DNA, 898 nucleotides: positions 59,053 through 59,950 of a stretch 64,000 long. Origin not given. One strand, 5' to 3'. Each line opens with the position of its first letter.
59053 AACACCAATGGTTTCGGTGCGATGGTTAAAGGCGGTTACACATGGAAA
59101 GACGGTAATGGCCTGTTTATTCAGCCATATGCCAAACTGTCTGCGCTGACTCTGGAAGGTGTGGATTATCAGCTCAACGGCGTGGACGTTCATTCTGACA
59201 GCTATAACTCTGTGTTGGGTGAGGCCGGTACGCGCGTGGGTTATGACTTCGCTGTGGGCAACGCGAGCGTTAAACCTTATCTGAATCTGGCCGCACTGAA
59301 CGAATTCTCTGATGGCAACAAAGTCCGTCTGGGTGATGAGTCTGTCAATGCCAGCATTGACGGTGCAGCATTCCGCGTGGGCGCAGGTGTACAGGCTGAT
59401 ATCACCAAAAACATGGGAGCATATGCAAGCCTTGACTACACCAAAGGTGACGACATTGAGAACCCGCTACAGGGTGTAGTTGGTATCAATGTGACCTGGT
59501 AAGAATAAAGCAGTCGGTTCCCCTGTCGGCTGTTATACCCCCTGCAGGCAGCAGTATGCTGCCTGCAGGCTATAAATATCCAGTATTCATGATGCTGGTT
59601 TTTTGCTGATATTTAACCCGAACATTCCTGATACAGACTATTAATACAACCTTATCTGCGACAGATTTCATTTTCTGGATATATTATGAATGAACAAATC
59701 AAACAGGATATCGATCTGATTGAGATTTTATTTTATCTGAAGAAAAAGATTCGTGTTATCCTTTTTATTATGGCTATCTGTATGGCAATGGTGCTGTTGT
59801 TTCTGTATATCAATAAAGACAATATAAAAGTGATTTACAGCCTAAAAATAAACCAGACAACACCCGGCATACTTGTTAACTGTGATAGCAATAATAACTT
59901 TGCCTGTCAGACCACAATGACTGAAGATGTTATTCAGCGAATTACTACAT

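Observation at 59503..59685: Perfect 12-bp stem-loop downstream of the autotransporter gene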

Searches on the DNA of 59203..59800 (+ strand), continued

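Call 36: get_annotated_region(hit=H74, flank=2000)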
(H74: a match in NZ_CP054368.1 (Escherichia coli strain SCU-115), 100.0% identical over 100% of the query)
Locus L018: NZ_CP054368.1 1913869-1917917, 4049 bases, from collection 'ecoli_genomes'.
description: Escherichia coli strain SCU-115 chromosome, complete genome
organism: Escherichia coli strain SCU-115 (NCBI taxid 562)
replicon: chromosome; assembly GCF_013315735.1
host: Homo sapiens; source: rectal swab from healthy college student; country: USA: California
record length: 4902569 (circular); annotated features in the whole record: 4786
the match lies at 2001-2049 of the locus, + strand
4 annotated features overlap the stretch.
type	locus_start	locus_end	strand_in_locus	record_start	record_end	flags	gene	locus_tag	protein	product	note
CDS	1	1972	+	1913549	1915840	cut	hyxB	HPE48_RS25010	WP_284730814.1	outer membrane autotransporter HyxB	-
CDS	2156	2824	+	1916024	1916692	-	ykgH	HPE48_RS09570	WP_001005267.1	protein YkgH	-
CDS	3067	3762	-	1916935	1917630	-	ykgG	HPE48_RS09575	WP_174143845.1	LutC/YkgG family protein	-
CDS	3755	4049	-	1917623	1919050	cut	ykgF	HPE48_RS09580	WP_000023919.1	LutB/LldF family L-lactate oxidation iron-sulfur protein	-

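Call 37: get_annotated_region(hit=H81, flank=2000)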
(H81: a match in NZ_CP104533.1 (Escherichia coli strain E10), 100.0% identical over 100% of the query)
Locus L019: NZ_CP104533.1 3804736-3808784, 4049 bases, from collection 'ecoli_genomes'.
description: Escherichia coli strain E10 chromosome, complete genome
organism: Escherichia coli strain E10 (NCBI taxid 562)
replicon: chromosome; assembly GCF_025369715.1
host: Poultry; source: Breeder; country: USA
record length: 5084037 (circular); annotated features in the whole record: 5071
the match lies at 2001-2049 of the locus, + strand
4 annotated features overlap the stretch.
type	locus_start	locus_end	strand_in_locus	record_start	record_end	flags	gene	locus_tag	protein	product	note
CDS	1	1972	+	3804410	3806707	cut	hyxB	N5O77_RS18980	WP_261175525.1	outer membrane autotransporter HyxB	-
CDS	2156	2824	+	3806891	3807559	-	ykgH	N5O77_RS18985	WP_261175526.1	protein YkgH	-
CDS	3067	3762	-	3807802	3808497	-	ykgG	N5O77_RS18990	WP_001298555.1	LutC/YkgG family protein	-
CDS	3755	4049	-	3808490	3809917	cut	ykgF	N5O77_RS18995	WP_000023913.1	LutB/LldF family L-lactate oxidation iron-sulfur protein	-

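Call 38: get_annotated_region(hit=H71, flank=2000)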
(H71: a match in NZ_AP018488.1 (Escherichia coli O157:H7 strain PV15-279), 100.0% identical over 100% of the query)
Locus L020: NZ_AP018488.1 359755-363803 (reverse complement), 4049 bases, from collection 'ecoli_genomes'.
description: Escherichia coli O157:H7 strain PV15-279 chromosome, complete genome
organism: Escherichia coli O157:H7 strain PV15-279 (NCBI taxid 83334)
replicon: chromosome; assembly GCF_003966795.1
host: Homo sapiens; source: -; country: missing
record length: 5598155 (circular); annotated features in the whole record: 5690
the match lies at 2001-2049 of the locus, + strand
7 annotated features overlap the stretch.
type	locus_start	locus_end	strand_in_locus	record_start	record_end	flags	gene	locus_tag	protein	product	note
CDS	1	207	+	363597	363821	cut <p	-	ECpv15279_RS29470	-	LuxR family transcriptional regulator HyxR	incomplete; partial in the middle of a contig; missing C-terminus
CDS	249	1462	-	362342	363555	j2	-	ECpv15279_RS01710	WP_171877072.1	IS3-like element IS1203 family transposase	programmed frameshift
sequence_feature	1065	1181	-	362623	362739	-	-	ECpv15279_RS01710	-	-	AL1L pseudoknot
CDS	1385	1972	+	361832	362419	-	-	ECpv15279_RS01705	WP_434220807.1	autotransporter outer membrane beta-barrel domain-containing protein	-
CDS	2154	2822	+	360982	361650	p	ykgH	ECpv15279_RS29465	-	protein YkgH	internal stop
CDS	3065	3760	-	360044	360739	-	ykgG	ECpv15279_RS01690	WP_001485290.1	LutC/YkgG family protein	-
CDS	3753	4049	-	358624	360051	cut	ykgF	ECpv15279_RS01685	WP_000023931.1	LutB/LldF family L-lactate oxidation iron-sulfur protein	-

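Call 39: get_annotated_region(hit=H78, flank=2000)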
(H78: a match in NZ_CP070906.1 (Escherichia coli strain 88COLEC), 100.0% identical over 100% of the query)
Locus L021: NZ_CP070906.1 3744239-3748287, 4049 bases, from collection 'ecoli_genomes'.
description: Escherichia coli strain 88COLEC chromosome, complete genome
organism: Escherichia coli strain 88COLEC (NCBI taxid 562)
replicon: chromosome; assembly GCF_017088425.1
host: Homo sapiens; source: feces; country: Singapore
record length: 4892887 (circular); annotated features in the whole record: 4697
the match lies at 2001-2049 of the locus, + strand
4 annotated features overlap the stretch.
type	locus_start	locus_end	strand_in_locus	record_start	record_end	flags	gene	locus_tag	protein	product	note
CDS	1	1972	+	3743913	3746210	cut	hyxB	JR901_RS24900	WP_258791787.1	outer membrane autotransporter HyxB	-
CDS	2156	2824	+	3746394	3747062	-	ykgH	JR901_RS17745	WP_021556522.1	protein YkgH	-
CDS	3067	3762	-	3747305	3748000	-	ykgG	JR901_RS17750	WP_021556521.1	LutC/YkgG family protein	-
CDS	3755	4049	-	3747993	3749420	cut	ykgF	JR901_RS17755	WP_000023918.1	LutB/LldF family L-lactate oxidation iron-sulfur protein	-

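Call 69: search_dna_similar(query=window:59203-59620:+, collection=plasmids, mode=distant, max_rows=10)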
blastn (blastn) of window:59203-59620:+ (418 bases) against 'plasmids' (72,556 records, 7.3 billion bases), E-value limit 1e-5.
Records with a match: 18; places in all: 18; records where one place covers at least 80% of the query: 3.
Best place of each record, by identity: >=99% 1; 95-99% 16; 90-95% 1.
By first word of the organism name: Escherichia 18.
By predicted mobility (MOB-suite, as given by PLSDB): conjugative 11; non-mobilizable 6; mobilizable 1.
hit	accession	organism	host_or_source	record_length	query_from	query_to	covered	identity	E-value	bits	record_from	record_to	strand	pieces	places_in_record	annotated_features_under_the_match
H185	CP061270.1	Escherichia coli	Sheep,cell culture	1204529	1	418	100%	97.6%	0e+0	710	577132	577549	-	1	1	autotransporter outer membrane beta-barrel domain-containing protein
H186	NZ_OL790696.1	Escherichia coli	-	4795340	1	418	100%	97.6%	0e+0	710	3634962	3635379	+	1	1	none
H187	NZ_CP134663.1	Escherichia coli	Larus michahellis,bacteria,cloaca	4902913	1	418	100%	97.6%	0e+0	710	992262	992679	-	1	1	none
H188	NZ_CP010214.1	Escherichia coli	mouse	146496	1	305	73%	96.1%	6e-138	497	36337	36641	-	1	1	hyxB: outer membrane autotransporter HyxB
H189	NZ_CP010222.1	Escherichia coli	mouse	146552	1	305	73%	96.1%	6e-138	497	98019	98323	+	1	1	hyxB: outer membrane autotransporter HyxB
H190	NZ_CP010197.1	Escherichia coli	mouse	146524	1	305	73%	96.1%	6e-138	497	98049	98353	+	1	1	hyxB: outer membrane autotransporter HyxB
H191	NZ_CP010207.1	Escherichia coli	mouse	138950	1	305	73%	96.1%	6e-138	497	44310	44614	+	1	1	hyxB: outer membrane autotransporter HyxB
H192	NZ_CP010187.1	Escherichia coli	mouse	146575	1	305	73%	96.1%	6e-138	497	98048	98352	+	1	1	hyxB: outer membrane autotransporter HyxB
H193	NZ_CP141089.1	Escherichia coli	Homo sapiens,Infected Human Urine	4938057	374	418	11%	100.0%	4e-13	82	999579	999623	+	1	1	none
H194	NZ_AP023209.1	Escherichia coli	Homo sapiens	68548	374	418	11%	97.8%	2e-11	78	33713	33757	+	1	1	none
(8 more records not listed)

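Call 70: get_annotated_region(hit=H188, flank=6000)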
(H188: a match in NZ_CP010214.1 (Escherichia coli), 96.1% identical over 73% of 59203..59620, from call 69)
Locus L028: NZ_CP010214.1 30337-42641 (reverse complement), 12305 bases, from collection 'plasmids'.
description: Escherichia coli strain M15 plasmid A, complete sequence
organism: Escherichia coli (NCBI taxid 562)
taxonomy: Bacteria; Pseudomonadota; Gammaproteobacteria; Enterobacterales; Enterobacteriaceae; Escherichia; Escherichia coli
host: -; source: mouse; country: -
typing (MOB-suite, as given by PLSDB): conjugative; replicon IncFIB,IncFIC,rep_cluster_2244; relaxase MOBF; mating-pair formation MPF_F
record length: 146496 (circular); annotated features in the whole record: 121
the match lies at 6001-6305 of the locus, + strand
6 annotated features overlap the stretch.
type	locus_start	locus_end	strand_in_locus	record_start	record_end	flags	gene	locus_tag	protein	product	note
CDS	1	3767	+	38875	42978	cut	-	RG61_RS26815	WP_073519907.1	S6 family peptidase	GO:0006508 - proteolysis [Evidence IEA]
CDS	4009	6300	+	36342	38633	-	hyxB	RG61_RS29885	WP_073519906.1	outer membrane autotransporter HyxB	-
CDS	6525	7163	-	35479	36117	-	-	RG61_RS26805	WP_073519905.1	ParB N-terminal domain-containing protein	-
CDS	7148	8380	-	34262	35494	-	-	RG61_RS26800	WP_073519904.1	phosphoadenosine phosphosulfate reductase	-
CDS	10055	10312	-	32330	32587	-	-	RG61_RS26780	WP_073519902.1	HNH endonuclease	-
CDS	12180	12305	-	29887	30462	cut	-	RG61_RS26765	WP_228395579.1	HNH endonuclease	-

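Call 71: get_annotated_region(hit=H194, flank=3000)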
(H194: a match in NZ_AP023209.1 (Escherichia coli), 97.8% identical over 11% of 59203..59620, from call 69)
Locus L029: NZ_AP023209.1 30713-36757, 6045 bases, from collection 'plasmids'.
description: Escherichia coli strain TUM18781 plasmid pMTY18781-4, complete sequence
organism: Escherichia coli (NCBI taxid 562)
taxonomy: Bacteria; Pseudomonadota; Gammaproteobacteria; Enterobacterales; Enterobacteriaceae; Escherichia; Escherichia coli
host: -; source: Homo sapiens; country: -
typing (MOB-suite, as given by PLSDB): non-mobilizable
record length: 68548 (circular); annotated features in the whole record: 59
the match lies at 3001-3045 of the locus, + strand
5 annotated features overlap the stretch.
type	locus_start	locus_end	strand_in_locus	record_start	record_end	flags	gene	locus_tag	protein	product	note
CDS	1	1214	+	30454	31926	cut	betB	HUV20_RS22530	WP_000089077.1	betaine-aldehyde dehydrogenase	GO:0019285 - glycine betaine biosynthetic process from choline [Evidence IEA]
CDS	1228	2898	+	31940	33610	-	betA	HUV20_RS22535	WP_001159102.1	choline dehydrogenase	GO:0019285 - glycine betaine biosynthetic process from choline [Evidence IEA]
CDS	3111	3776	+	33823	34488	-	ykgH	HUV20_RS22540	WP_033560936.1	protein YkgH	-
CDS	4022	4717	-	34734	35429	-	ykgG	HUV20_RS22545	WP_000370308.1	lactate utilization protein C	-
CDS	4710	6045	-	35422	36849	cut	ykgF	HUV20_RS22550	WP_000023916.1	LutB/LldF family L-lactate oxidation iron-sulfur protein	GO:0019516 - lactate oxidation [Evidence IEA]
